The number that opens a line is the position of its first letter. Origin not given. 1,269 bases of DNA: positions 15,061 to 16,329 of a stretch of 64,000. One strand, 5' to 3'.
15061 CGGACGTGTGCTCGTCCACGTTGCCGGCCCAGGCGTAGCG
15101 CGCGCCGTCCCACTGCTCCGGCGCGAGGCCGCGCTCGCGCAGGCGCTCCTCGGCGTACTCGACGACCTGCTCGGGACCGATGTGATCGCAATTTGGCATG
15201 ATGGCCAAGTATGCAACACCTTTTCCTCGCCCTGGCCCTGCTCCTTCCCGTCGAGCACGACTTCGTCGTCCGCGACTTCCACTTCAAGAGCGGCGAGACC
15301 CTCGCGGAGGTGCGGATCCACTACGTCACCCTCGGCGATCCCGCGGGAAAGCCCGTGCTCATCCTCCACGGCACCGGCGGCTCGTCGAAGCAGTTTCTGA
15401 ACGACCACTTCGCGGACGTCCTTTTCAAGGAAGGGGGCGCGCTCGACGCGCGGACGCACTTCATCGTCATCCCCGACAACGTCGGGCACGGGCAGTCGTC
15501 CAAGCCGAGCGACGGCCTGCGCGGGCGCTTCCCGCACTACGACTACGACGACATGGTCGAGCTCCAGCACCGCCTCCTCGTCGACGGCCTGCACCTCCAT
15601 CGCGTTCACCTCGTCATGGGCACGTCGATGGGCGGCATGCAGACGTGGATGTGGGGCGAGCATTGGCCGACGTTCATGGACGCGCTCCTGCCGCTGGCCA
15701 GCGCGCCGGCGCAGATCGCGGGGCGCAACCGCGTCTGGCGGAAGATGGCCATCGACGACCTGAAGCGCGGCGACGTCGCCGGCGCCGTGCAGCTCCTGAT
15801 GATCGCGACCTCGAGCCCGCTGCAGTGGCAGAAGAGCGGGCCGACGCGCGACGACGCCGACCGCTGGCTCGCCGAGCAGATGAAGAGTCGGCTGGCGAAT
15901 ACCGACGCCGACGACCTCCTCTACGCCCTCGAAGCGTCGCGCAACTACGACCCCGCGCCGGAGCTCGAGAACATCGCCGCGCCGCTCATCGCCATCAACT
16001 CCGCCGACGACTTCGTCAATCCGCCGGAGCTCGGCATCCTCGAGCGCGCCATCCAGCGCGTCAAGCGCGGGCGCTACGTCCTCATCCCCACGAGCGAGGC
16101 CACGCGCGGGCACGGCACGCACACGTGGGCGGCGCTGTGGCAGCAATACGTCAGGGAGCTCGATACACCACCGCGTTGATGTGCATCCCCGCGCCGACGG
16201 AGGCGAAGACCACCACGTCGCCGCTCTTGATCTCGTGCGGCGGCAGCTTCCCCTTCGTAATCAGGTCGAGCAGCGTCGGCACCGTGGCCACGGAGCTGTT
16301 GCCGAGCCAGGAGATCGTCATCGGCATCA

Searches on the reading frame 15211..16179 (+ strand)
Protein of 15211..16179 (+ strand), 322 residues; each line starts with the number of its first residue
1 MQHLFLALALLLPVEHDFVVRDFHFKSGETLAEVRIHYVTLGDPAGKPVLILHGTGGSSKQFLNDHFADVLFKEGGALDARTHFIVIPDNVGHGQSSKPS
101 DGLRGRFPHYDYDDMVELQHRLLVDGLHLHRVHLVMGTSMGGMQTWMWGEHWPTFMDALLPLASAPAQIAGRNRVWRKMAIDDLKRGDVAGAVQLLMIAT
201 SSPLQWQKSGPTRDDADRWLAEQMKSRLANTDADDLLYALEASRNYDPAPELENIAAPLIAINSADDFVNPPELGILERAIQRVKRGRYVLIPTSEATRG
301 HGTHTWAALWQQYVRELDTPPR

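Call 59: search_protein_families(library=pfam, proteins=[window:15211-16179:+], max_evalue=0.01)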
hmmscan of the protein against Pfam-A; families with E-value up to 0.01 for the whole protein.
window:15211-16179:+ (322 aa): 2 families
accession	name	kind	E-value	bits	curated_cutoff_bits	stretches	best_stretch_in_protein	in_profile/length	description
PF00561.26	Abhydrolase_1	-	2.5e-16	60.5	25.8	1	47-292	1-233/245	alpha/beta hydrolase fold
PF12146.15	Hydrolase_4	-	1.3e-07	31.6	27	1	48-172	6-116/239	Serine aminopeptidase, S33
